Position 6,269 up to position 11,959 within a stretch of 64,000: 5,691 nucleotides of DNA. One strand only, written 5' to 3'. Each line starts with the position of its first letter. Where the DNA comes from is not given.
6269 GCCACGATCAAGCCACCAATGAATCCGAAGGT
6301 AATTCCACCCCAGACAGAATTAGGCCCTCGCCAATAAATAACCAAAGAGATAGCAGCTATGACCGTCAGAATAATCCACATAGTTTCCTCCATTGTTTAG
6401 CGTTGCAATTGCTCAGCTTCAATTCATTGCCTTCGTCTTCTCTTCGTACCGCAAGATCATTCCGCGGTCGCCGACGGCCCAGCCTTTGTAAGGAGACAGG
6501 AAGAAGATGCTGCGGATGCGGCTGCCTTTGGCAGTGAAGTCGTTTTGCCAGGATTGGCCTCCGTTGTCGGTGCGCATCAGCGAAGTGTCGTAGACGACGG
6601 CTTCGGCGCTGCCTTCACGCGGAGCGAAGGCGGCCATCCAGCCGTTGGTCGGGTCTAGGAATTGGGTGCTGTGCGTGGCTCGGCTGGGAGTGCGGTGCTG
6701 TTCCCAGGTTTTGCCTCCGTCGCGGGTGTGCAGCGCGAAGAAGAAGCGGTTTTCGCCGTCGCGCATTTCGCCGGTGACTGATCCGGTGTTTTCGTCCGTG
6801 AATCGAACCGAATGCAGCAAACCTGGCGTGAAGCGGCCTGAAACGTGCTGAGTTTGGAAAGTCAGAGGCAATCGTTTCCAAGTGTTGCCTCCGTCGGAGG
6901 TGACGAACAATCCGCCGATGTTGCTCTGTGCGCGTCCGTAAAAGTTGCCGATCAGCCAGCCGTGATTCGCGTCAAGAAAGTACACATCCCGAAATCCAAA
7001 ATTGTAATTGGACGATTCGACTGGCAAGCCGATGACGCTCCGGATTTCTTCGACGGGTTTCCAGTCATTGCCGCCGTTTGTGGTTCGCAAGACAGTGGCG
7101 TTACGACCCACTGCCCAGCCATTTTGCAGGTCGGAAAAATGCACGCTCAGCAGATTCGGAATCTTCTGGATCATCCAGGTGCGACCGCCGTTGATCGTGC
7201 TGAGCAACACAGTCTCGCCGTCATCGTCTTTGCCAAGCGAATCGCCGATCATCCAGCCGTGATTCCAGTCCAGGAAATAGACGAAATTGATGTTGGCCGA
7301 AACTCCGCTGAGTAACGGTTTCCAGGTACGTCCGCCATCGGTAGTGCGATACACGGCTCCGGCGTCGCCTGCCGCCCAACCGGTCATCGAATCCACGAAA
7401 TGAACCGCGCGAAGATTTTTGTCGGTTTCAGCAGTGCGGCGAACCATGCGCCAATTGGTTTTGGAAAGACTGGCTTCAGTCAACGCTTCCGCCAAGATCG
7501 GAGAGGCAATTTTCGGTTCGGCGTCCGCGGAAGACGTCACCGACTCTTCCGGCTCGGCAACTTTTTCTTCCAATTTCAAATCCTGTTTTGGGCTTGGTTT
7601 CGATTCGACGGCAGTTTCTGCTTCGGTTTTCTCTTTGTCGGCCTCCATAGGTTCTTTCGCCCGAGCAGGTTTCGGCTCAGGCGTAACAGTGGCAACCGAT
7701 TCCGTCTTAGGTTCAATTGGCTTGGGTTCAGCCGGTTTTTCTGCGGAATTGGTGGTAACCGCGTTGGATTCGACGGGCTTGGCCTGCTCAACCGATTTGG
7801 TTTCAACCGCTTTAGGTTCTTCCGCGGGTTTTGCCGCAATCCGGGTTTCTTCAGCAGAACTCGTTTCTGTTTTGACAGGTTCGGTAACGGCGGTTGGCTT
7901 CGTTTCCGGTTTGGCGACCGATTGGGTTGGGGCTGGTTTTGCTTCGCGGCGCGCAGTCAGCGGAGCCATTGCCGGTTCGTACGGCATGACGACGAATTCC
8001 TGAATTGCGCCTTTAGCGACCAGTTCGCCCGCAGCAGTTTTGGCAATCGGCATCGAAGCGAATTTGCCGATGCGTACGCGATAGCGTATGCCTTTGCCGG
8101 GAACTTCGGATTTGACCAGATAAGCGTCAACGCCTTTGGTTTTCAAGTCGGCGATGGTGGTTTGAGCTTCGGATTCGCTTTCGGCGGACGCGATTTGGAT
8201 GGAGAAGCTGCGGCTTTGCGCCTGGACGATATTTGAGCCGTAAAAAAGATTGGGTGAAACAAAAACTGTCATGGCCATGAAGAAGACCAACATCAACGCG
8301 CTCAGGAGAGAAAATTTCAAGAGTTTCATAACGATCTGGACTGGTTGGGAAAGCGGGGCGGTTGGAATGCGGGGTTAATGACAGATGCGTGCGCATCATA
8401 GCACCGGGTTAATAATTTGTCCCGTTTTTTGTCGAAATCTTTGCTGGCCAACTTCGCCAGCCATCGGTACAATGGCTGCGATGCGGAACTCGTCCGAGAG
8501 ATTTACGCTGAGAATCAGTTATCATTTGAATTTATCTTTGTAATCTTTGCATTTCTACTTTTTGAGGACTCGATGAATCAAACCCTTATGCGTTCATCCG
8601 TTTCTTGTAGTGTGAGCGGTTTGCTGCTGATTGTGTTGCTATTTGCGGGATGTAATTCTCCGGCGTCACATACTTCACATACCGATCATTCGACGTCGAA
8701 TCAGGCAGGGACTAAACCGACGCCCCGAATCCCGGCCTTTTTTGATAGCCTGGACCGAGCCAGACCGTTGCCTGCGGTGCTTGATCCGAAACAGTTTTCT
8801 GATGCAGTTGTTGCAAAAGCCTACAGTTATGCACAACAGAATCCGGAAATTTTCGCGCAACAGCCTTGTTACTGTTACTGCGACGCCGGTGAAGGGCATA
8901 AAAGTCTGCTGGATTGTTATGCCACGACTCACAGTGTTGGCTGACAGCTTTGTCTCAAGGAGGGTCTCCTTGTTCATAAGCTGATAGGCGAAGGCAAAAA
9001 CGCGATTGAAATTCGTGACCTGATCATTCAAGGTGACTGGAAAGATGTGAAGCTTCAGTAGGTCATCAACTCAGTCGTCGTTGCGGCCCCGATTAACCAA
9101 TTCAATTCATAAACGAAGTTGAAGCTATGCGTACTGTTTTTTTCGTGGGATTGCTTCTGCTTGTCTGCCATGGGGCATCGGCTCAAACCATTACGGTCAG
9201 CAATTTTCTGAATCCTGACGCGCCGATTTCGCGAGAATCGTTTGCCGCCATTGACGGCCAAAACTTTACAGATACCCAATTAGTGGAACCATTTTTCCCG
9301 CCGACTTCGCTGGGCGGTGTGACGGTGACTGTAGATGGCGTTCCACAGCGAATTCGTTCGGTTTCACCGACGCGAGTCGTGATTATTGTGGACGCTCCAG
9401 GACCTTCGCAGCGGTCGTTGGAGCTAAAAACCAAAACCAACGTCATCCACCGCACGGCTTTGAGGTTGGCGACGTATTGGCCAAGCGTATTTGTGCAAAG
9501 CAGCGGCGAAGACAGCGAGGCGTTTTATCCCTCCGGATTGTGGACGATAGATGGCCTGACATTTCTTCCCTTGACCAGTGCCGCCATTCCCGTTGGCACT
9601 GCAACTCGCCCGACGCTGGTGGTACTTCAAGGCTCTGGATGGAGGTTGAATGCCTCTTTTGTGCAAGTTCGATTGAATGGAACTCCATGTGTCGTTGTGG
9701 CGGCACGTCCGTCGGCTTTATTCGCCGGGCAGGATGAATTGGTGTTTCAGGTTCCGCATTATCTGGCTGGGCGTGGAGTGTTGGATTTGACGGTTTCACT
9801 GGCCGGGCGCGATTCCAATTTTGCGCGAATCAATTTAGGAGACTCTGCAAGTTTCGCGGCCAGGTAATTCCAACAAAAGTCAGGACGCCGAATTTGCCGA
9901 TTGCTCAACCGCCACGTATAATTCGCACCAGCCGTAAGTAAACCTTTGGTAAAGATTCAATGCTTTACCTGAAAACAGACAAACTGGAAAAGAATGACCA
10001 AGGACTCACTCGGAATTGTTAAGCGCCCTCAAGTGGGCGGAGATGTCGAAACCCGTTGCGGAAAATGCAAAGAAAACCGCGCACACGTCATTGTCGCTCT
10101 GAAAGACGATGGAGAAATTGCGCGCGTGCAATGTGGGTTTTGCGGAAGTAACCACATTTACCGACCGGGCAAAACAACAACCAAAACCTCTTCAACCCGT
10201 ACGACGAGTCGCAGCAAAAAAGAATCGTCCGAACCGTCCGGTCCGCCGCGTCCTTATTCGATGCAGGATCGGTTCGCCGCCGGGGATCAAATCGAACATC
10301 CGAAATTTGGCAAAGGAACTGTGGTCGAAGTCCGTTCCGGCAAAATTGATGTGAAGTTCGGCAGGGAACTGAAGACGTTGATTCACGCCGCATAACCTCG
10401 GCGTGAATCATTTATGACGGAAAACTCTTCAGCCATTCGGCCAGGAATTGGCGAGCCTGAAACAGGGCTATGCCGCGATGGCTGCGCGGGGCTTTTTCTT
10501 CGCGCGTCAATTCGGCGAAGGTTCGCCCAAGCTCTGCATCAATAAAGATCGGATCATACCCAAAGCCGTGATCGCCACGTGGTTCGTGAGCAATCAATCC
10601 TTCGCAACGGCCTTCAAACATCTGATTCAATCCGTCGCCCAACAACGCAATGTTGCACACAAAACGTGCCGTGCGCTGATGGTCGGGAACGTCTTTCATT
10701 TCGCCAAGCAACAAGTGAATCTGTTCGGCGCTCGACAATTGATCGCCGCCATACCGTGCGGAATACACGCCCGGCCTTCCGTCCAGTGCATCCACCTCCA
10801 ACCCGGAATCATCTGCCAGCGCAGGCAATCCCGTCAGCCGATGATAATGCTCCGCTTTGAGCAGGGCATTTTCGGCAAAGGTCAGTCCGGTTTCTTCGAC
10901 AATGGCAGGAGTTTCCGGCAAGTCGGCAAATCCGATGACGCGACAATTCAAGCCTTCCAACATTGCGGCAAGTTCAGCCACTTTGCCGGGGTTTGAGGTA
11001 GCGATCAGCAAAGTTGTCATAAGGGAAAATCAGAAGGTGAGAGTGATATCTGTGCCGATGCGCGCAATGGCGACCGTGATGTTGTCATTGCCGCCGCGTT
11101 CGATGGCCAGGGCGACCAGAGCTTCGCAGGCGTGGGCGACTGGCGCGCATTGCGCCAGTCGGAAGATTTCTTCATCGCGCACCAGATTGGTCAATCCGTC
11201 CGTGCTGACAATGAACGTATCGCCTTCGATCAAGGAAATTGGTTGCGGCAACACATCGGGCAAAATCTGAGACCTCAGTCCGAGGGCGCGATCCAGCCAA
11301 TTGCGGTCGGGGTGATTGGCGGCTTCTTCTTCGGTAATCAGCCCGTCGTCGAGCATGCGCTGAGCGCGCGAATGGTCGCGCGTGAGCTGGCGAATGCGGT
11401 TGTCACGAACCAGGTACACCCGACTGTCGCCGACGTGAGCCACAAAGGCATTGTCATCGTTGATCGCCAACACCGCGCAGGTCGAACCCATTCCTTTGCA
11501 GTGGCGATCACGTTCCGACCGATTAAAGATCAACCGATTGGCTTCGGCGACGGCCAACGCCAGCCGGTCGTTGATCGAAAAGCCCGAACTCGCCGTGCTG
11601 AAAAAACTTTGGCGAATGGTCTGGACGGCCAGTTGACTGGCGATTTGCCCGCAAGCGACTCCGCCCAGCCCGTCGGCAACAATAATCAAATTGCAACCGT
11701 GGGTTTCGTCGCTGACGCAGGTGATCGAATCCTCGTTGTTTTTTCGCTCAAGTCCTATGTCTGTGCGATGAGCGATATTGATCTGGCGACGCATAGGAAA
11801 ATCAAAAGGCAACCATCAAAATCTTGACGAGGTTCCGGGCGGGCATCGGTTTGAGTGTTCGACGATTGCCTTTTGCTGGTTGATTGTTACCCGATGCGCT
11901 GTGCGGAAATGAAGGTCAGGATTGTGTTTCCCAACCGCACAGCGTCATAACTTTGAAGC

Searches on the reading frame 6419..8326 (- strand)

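Call 63: search_protein_families(library=pfam, proteins=[window:6419-8326:-], max_evalue=0.01)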
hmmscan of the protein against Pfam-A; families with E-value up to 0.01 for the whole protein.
window:6419-8326:- (635 aa): 5 families
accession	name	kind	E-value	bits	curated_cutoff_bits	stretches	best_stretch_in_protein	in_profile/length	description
PF14870.12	PSII_BNR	-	8.3e-25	88.1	27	5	391-489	19-100/303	Photosynthesis system II assembly factor YCF48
PF05036.18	SPOR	-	4.2e-10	40.2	21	1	39-113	3-75/76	SPOR domain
PF15902.12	Sortilin-Vps10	-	2.3e-08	33.7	33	1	412-546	3-114/446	Sortilin, neurotensin receptor 3,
PF13088.12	BNR_2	-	3.3e-06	27.1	31.4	1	401-572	74-221/277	BNR repeat-like domain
PF02012.26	BNR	-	0.00018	21.5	27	0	326-336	1-11/12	BNR/Asp-box repeat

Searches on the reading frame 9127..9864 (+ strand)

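Call 63: search_protein_families(library=pfam, proteins=[window:9127-9864:+], max_evalue=0.01)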
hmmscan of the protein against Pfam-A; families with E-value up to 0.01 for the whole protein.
window:9127-9864:+ (246 aa): 1 family
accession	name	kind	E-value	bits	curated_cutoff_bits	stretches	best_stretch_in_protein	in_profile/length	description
PF01833.30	TIG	-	6.4e-09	36.1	20.9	1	156-225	10-72/84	IPT/TIG domain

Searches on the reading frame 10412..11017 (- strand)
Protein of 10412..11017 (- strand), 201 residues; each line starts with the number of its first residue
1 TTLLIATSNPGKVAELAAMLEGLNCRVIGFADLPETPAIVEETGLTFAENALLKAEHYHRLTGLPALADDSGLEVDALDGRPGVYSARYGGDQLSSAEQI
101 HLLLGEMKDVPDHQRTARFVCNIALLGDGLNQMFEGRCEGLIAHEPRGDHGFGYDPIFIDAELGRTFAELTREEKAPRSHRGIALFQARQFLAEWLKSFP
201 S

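Call 63: search_protein_families(library=pfam, proteins=[window:10412-11017:-], max_evalue=0.01)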
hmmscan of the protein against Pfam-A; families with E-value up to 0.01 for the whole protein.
window:10412-11017:- (201 aa): 1 family
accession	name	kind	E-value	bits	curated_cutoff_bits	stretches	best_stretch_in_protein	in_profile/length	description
PF01725.21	Ham1p_like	-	2.2e-61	207.4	22.5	1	3-190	1-185/186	Ham1 family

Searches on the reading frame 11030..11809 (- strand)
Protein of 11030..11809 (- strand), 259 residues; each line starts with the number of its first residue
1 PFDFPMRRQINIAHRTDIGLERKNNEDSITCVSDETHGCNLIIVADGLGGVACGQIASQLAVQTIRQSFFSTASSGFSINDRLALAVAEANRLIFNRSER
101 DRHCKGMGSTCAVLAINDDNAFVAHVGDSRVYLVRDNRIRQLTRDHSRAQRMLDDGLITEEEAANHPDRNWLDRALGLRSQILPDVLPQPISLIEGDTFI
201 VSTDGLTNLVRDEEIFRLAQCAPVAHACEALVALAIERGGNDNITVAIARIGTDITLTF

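Call 7: search_protein_families(library=pfam, proteins=[window:11030-11809:-], max_evalue=0.001)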
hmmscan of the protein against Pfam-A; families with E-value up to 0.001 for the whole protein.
window:11030-11809:- (259 aa): 3 families
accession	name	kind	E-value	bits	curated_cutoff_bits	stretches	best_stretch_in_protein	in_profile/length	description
PF13672.11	PP2C_2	-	3e-17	63.3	24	1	23-216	10-184/209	Protein phosphatase 2C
PF00481.26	PP2C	-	2e-16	60.9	20.3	1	40-148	35-142/255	Protein phosphatase 2C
PF07228.17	SpoIIE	-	2.8e-06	27.8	25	0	175-250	104-190/192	Stage II sporulation protein E (SpoIIE)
